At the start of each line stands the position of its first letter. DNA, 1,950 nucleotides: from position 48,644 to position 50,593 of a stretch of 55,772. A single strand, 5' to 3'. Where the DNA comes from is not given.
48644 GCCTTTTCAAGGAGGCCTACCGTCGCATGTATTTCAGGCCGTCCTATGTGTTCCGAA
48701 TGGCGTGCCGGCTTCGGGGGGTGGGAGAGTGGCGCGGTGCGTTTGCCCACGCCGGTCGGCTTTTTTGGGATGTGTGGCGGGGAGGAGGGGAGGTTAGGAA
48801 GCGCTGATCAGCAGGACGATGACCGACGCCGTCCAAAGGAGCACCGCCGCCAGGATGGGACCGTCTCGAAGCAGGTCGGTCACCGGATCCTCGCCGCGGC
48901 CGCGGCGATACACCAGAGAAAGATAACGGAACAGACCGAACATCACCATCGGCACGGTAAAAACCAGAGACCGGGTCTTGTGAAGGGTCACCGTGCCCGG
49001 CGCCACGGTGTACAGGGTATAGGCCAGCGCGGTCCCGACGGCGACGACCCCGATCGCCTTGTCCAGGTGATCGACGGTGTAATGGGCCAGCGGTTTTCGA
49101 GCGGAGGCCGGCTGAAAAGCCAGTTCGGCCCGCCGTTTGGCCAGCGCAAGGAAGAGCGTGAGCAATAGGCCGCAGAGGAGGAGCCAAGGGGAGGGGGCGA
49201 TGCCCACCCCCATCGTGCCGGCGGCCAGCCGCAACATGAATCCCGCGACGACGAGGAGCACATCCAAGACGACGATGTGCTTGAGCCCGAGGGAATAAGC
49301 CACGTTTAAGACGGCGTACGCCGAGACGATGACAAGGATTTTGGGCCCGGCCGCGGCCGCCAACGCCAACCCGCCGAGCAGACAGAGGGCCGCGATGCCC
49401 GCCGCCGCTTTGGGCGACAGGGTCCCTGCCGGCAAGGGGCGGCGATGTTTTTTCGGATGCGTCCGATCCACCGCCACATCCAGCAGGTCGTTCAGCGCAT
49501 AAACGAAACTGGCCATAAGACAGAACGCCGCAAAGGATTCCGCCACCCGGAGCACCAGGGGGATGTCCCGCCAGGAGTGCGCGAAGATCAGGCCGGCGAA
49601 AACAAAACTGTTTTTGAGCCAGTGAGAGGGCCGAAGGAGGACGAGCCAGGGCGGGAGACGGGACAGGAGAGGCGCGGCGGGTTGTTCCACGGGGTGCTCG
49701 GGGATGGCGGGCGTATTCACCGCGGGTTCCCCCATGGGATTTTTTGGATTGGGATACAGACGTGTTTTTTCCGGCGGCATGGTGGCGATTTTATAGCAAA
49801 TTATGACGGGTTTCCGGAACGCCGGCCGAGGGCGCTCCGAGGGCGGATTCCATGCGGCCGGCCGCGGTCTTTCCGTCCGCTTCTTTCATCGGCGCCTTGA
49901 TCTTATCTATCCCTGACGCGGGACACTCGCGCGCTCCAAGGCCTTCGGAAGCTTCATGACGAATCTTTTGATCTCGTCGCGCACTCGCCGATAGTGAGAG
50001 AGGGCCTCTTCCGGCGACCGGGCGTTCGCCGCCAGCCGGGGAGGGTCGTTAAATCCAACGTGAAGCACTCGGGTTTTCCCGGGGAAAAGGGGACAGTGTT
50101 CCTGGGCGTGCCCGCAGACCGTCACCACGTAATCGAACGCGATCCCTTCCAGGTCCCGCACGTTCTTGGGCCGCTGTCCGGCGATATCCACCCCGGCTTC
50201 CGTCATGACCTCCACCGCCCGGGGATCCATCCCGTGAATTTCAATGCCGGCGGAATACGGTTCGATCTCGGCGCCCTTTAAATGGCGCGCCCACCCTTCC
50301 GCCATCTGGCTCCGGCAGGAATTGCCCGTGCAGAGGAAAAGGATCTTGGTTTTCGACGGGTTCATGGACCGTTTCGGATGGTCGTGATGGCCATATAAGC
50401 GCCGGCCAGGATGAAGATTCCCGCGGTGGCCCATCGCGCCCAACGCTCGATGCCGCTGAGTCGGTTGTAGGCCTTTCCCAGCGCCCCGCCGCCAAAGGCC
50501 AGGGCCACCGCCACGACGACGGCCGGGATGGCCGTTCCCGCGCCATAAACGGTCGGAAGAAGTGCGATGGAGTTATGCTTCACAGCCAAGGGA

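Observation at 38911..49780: Array of four GT-C-like membrane proteins interleaved with two B12-radical SAM enzymes, converging on a polyprenyl-phosphate phosphoribosyltransferase: candidate undescribed envelope-glycan system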

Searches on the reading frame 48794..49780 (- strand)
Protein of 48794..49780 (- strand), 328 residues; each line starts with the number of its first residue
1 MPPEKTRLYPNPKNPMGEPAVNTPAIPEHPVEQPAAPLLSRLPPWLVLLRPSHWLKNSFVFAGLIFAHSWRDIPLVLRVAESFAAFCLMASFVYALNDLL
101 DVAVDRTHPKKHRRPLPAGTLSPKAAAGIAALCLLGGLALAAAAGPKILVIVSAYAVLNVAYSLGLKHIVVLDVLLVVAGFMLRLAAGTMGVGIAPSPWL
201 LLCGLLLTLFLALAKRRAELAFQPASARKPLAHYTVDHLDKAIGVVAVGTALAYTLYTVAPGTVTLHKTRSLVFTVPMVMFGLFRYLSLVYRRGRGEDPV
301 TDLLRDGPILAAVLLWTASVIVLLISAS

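Call 4: search_protein_families(library=pfam, proteins=[window:48794-49780:-], max_evalue=0.1)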
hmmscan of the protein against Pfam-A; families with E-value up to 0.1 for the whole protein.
window:48794-49780:- (328 aa): 2 families
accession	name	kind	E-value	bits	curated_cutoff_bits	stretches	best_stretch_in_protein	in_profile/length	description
PF01040.23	UbiA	-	1.4e-22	80.6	34.2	1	59-297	4-239/250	UbiA prenyltransferase family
PF09925.14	DUF2157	-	0.013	15.6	32.4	1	64-164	52-140/146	Predicted membrane protein (DUF2157)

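Call 5: search_protein_families(library=ncbifam, proteins=[window:48794-49780:-], max_evalue=0.1)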
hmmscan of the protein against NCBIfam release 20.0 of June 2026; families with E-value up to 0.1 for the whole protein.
window:48794-49780:- (328 aa): 21 families
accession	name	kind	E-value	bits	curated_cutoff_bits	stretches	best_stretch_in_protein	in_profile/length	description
NF008977.0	PRK12324.1-2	equivalog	3.3e-74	249.9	234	1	45-326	5-289/297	decaprenyl-phosphate phosphoribosyltransferase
NF006088.0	PRK08238.1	equivalog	3.2e-56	191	351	1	35-321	185-477/482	UbiA family prenyltransferase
NF008978.0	PRK12324.1-4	equivalog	7e-51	173.1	207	1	44-322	34-317/322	decaprenyl-phosphate phosphoribosyltransferase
NF008976.0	PRK12324.1-1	equivalog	3.6e-38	131.7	474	1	47-320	23-299/306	decaprenyl-phosphate phosphoribosyltransferase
NF009523.0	PRK12884.1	equivalog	1.6e-13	50.5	269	1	42-184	4-142/279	prenyltransferase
NF045897.1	SCO3242_trans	equivalog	3.1e-09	36.8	260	1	84-170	39-123/287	SCO3242 family prenyltransferase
TIGR01473.1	cyoE_ctaB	equivalog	8.2e-08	32.3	210.3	1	60-175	19-135/281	heme o synthase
NF009521.0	PRK12882.1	equivalog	8.5e-08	31.7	296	1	79-177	41-137/280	geranylgeranylglycerol-phosphate geranylgeranyltransferase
NF009525.0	PRK12887.1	equivalog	1.4e-07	31.2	226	1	87-164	63-139/310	homogentisate phytyltransferase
NF009516.0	PRK12875.1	equivalog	2.2e-07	30.2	205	1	46-198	21-178/292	prenyltransferase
NF035940.1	prenyl_rel_EboC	equivalog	1.7e-06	27.7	250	1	83-173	46-133/292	UbiA-like protein EboC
NF005742.0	PRK07566.1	equivalog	2.6e-06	26.7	313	1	45-164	31-151/315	chlorophyll synthase ChlG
TIGR01475.1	ubiA_other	subfamily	3.1e-06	26.9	180.8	1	59-192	20-150/282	UbiA-like polyprenyltransferase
TIGR01474.1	ubiA_proteo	equivalog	3.5e-05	23.4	275.45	1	83-162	47-126/282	4-hydroxybenzoate octaprenyltransferase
NF041586.1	MqnP_DT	exception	0.00013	21.8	430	1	58-164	17-121/277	menaquinone biosynthesis prenyltransferase MqnP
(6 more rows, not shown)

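Call 22: search_solved_structures(query=window:48794-49780:-, max_evalue=0.01, show_alignments=1)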
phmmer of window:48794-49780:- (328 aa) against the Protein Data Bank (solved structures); distinct sequences matched with E-value up to 0.01: 3.
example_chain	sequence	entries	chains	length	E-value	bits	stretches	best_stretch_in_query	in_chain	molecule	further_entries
8j8j_D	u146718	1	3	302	1.1e-26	96.9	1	30-320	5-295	Decaprenyl-phosphate phosphoribosyltransferase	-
8j8k_A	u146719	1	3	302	1.9e-18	69.8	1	30-320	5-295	Decaprenyl-phosphate phosphoribosyltransferase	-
6m31_A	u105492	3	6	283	1.3e-06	31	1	40-207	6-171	Digeranylgeranylglyceryl phosphate synthase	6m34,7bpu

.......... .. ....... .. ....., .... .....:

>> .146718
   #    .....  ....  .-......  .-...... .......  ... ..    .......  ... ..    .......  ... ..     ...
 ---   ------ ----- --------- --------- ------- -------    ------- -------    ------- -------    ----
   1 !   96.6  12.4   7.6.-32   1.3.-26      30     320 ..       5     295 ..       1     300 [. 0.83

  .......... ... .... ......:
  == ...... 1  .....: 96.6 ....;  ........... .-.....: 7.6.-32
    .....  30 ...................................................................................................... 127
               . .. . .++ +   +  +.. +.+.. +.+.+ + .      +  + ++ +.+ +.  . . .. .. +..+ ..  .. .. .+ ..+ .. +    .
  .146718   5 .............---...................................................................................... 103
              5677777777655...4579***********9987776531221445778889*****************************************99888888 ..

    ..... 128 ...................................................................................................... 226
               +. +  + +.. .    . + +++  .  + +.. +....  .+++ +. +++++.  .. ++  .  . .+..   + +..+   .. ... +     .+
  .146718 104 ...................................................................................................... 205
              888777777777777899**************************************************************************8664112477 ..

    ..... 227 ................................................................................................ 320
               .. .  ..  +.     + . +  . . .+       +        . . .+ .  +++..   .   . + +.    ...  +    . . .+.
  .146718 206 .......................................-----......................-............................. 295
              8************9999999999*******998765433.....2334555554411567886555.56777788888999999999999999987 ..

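Call 66: find_related_loci(query=window:48794-49780:-, collection=metagenome_contigs, flank=10000)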
Query window:48794-49780:- (328 aa) in metagenome_contigs; peptide patterns used: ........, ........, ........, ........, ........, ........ (x = any residue, [..] = any of these).
198 stretches matched a pattern; 62 encode a relative of the query (tblastn E <= 1e-3); 62 distinct loci.
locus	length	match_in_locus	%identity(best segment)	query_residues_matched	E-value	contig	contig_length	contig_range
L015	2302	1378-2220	46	39-316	7e-78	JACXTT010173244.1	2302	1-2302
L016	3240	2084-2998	49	35-328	2e-75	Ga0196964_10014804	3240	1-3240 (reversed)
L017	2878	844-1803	46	10-316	6e-74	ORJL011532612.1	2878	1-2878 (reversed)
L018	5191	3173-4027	48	42-324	6e-73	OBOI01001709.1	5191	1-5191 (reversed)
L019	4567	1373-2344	46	17-316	3e-72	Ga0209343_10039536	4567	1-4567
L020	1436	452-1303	51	42-324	7e-68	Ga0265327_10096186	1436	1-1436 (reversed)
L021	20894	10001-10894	41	32-322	2e-64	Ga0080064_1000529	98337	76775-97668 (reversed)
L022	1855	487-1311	40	49-320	7e-66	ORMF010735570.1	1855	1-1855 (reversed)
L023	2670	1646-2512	46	41-324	4e-63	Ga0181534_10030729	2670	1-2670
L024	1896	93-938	45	46-324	2e-64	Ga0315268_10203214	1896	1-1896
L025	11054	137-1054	42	25-324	7e-62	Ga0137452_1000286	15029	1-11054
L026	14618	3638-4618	40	13-327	3e-61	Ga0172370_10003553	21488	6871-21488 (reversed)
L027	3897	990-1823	44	48-324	7e-61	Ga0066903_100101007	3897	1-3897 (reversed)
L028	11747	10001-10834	44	48-324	1e-60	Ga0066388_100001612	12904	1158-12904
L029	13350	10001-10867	41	42-327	2e-60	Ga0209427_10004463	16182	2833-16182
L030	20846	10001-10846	44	46-324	5e-59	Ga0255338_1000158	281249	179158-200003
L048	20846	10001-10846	41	46-324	3e-55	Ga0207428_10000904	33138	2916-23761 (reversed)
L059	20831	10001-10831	42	49-324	9e-47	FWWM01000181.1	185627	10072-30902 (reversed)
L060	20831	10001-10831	42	49-324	9e-47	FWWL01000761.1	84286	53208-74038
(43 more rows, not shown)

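Call 69: search_protein_families(library=pfam, proteins=[L059:5911-7044:+, L059:7041-8147:+, L059:8104-9120:+, L059:9135-9866:-, L059:10804-11580:+, L059:11552-13261:+, L059:13281-14171:+, L059:14182-15927:+, L059:15962-17383:+, L059:17810-18907:+], max_evalue=0.001)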
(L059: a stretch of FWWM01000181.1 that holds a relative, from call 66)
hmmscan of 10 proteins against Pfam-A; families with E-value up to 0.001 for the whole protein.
L059:5911-7044:+ (377 aa): 7 families
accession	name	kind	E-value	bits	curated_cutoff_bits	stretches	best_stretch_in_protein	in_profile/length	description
PF00534.26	Glycos_transf_1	-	1.2e-31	110.1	26.4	1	197-351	15-168/172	Glycosyl transferases group 1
PF13692.12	Glyco_trans_1_4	-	2.8e-29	102.6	27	1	204-341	8-142/142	Glycosyl transferases group 1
PF20706.3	GT4-conflict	-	9.7e-14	51.6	26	1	192-367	194-384/385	Family 4 Glycosyltransferase in conflict systems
PF13524.12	Glyco_trans_1_2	-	1.4e-08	35.3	25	1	234-369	17-143/144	Glycosyl transferase-like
PF13439.12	Glyco_transf_4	-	7.3e-06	26.5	28.5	1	19-171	3-163/170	Glycosyltransferase Family 4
PF00982.27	Glyco_transf_20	-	0.00014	21.1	32.5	1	265-355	359-453/473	Glycosyltransferase family 20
PF13579.12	Glyco_trans_4_4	-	0.00077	20.3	29.7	1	19-170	2-155/158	Glycosyl transferase 4-like domain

L059:7041-8147:+ (368 aa): 7 families
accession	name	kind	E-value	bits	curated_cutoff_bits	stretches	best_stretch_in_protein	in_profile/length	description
PF00534.26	Glycos_transf_1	-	1.4e-40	139.1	26.4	1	184-341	11-171/172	Glycosyl transferases group 1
PF13692.12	Glyco_trans_1_4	-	4.9e-37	127.8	27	1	190-324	3-137/142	Glycosyl transferases group 1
PF13439.12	Glyco_transf_4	-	1.4e-23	84.2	28.5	1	15-175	2-170/170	Glycosyltransferase Family 4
PF13579.12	Glyco_trans_4_4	-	3.2e-20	73.5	29.7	1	15-170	1-158/158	Glycosyl transferase 4-like domain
PF20706.3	GT4-conflict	-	2.3e-14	53.6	26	1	159-312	169-335/385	Family 4 Glycosyltransferase in conflict systems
PF13524.12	Glyco_trans_1_2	-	1.3e-11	45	25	1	206-354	5-140/144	Glycosyl transferase-like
PF13477.12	Glyco_trans_4_2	-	4.7e-08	33.7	23.4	1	20-147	12-139/139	Glycosyl transferase 4-like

L059:8104-9120:+ (338 aa): 1 family
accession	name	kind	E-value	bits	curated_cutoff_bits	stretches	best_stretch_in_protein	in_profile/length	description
PF01040.23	UbiA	-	2.8e-35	122.3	34.2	1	81-312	19-237/250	UbiA prenyltransferase family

L059:9135-9866:- (243 aa): 3 families
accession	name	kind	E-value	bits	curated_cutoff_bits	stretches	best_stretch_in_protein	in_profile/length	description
PF00498.31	FHA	-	2.4e-15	57.2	20.7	1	157-220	2-66/67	FHA domain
PF12401.13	FhaA_N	-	5.6e-10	40.1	25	1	2-109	2-114/115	FhaA, N-terminal domain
PF16697.10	Yop-YscD_cpl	-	4e-09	37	33.2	1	144-220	7-83/94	Inner membrane component of T3SS, cytoplasmic domain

L059:10804-11580:+ (258 aa): 0 families

L059:11552-13261:+ (569 aa): 4 families
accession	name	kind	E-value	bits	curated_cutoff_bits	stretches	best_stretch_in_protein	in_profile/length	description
PF00006.31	ATP-synt_ab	-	7.1e-71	238.7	29.5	2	156-320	1-156/213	ATP synthase alpha/beta family, nucleotide-binding domain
PF00306.32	ATP-synt_ab_C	-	1.5e-47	161.5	27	1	440-564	2-126/126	ATP synthase alpha/beta chain, C terminal domain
PF02874.29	ATP-synt_ab_N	-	2.3e-13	50.9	20.9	1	34-99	5-69/69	ATP synthase alpha/beta family, beta-barrel domain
PF06745.19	ATPase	-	5.9e-05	23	26.6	1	154-218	2-69/231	KaiC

L059:13281-14171:+ (296 aa): 1 family
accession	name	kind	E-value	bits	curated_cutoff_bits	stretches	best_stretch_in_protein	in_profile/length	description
PF00231.24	ATP-synt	-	3.1e-86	290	39.9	1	4-289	2-285/285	ATP synthase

L059:14182-15927:+ (581 aa): 1 family
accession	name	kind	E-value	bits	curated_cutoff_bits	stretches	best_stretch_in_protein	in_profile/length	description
PF13231.12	PMT_2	-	1e-05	26.2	26.1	1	111-252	12-145/160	Dolichyl-phosphate-mannose-protein mannosyltransferase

L059:15962-17383:+ (473 aa): 3 families
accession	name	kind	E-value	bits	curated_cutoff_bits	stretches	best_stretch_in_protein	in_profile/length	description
PF00006.31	ATP-synt_ab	-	1.4e-73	247.5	29.5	1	138-350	1-213/213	ATP synthase alpha/beta family, nucleotide-binding domain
PF02874.29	ATP-synt_ab_N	-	1.4e-20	74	20.9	1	14-81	1-69/69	ATP synthase alpha/beta family, beta-barrel domain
PF22919.1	ATP-synt_VA_C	-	8.3e-17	61.5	24.7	1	355-446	5-99/101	C-terminal domain of V and A type ATP synthase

L059:17810-18907:+ (365 aa): 5 families
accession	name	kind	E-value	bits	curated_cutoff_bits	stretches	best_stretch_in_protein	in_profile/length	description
PF06723.19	MreB_Mbl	-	2.1e-130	434.8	27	1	34-356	2-325/327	MreB/Mbl protein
PF00022.25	Actin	-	1.5e-11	43.9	27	1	59-222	31-190/410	Actin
PF00012.26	HSP70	-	1.1e-09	37.6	20.6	1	126-226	135-241/599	Hsp70 protein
PF14450.12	FtsA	-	1.1e-08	35.9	31.8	1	180-344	2-126/127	Cell division protein FtsA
PF11104.14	PilM_2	-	0.00082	18.8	27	0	308-337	278-307/340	Type IV pilus assembly protein PilM;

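Call 91: search_protein_families(library=pfam, proteins=[L021:8357-10021:+, L021:10911-12038:+, L021:12102-12998:+, L029:8541-9905:+, L029:10893-12374:-, L030:9618-9956:+, L030:10875-12164:+, L030:13230-14948:+, L048:12166-13272:+, L048:13269-14903:+], max_evalue=0.001)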
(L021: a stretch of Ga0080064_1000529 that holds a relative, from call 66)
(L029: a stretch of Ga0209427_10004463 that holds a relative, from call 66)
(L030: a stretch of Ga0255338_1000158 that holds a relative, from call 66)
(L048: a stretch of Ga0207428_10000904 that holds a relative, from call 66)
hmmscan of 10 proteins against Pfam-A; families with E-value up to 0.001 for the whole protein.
L021:8357-10021:+ (554 aa): 1 family
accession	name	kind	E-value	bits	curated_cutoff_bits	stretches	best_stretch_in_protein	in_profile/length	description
PF01642.28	MM_CoA_mutase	-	3.8e-222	738.8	22.1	1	32-546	2-512/512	Methylmalonyl-CoA mutase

L021:10911-12038:+ (375 aa): 1 family
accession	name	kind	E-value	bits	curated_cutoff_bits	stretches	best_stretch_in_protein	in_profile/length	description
PF04015.17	DUF362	-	1.3e-21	78.1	24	1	41-246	3-200/200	Domain of unknown function (DUF362)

L021:12102-12998:+ (298 aa): 1 family
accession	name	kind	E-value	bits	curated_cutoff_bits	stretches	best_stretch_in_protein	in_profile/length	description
PF00892.27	EamA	-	2.1e-31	109.4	28.2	2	156-284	7-133/135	EamA-like transporter family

L029:8541-9905:+ (454 aa): 3 families
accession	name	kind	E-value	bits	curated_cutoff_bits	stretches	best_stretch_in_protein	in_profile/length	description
PF19289.4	PmbA_TldD_3rd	-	4.2e-51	173.6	22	1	220-449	1-219/220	PmbA/TldA metallopeptidase C-terminal domain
PF01523.21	PmbA_TldD_1st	-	2.3e-11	44.1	20.9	1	24-87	2-65/65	PmbA/TldA metallopeptidase domain 1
PF19290.4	PmbA_TldD_2nd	-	0.00011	23.1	20.9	1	128-212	11-108/109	PmbA/TldA metallopeptidase central domain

L029:10893-12374:- (493 aa): 4 families
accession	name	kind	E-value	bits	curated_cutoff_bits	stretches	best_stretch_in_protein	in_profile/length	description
PF00246.29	Peptidase_M14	-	6.1e-42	144.6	21.6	1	24-285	5-264/286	Zinc carboxypeptidase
PF18962.6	Por_Secre_tail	-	5.1e-09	36.7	27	1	415-491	2-75/75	Secretion system C-terminal sorting domain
PF13620.12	CarboxypepD_reg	-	7.9e-05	23.4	32.3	1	316-396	2-81/82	Carboxypeptidase regulatory-like domain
PF13585.12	CHU_C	-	0.00072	20.1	27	0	432-479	27-72/86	CHU_C Type IX secretion signal domain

L030:9618-9956:+ (112 aa): 2 families
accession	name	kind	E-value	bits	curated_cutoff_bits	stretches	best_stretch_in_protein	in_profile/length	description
PF01740.26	STAS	-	8.2e-16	58.1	22.6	1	6-107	5-106/106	STAS domain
PF13466.11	STAS_2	-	5.5e-07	30.1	29.2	1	14-91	1-76/80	STAS domain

L030:10875-12164:+ (429 aa): 1 family
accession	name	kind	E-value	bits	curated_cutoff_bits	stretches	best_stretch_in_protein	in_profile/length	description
PF04015.17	DUF362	-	4e-18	66.6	24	1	40-253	2-200/200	Domain of unknown function (DUF362)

L030:13230-14948:+ (572 aa): 4 families
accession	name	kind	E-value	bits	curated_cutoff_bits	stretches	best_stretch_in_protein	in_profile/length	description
PF00534.26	Glycos_transf_1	-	2.6e-16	60.1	26.4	1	212-366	7-171/172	Glycosyl transferases group 1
PF13692.12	Glyco_trans_1_4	-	1.5e-14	54.9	27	1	223-348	4-137/142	Glycosyl transferases group 1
PF13524.12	Glyco_trans_1_2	-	4.8e-06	27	25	1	249-374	12-135/144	Glycosyl transferase-like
PF20706.3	GT4-conflict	-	2.5e-05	23.9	26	1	270-321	262-314/385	Family 4 Glycosyltransferase in conflict systems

L048:12166-13272:+ (368 aa): 0 families

L048:13269-14903:+ (544 aa): 4 families
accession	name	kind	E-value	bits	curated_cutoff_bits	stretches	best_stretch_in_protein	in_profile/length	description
PF00534.26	Glycos_transf_1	-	2.9e-15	56.7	26.4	1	212-365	7-170/172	Glycosyl transferases group 1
PF13692.12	Glyco_trans_1_4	-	6.9e-14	52.7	27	1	223-348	4-137/142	Glycosyl transferases group 1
PF13524.12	Glyco_trans_1_2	-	2.3e-06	28.1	25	1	251-374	13-135/144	Glycosyl transferase-like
PF20706.3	GT4-conflict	-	0.00011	21.8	26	1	271-321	263-314/385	Family 4 Glycosyltransferase in conflict systems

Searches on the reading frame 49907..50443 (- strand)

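Call 7: search_protein_families(library=pfam, proteins=[window:49907-50443:-], max_evalue=0.01)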
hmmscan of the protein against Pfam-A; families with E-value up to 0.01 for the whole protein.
window:49907-50443:- (178 aa): 1 family
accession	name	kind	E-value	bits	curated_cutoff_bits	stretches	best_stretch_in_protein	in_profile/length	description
PF01451.26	LMWPc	-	5.5e-21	75.7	23.2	1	34-165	1-143/144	Low molecular weight phosphotyrosine protein phosphatase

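Call 59: search_protein_families(library=ncbifam, proteins=[window:49907-50443:-], max_evalue=0.00001)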
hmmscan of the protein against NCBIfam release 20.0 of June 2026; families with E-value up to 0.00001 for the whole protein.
window:49907-50443:- (178 aa): 3 families
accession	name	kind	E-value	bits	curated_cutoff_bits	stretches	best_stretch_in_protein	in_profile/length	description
TIGR02691.1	arsC_pI258_fam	equivalog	1.4e-40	138.5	174.3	1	34-164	1-128/129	arsenate reductase (thioredoxin)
NF010053.0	PRK13530.1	subfamily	4.3e-38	130.7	215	1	31-165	3-128/133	arsenate reductase (thioredoxin)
TIGR02689.1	ars_reduc_gluta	equivalog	1.6e-24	86.5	157.6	1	33-165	2-125/126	arsenate reductase, glutathione/glutaredoxin type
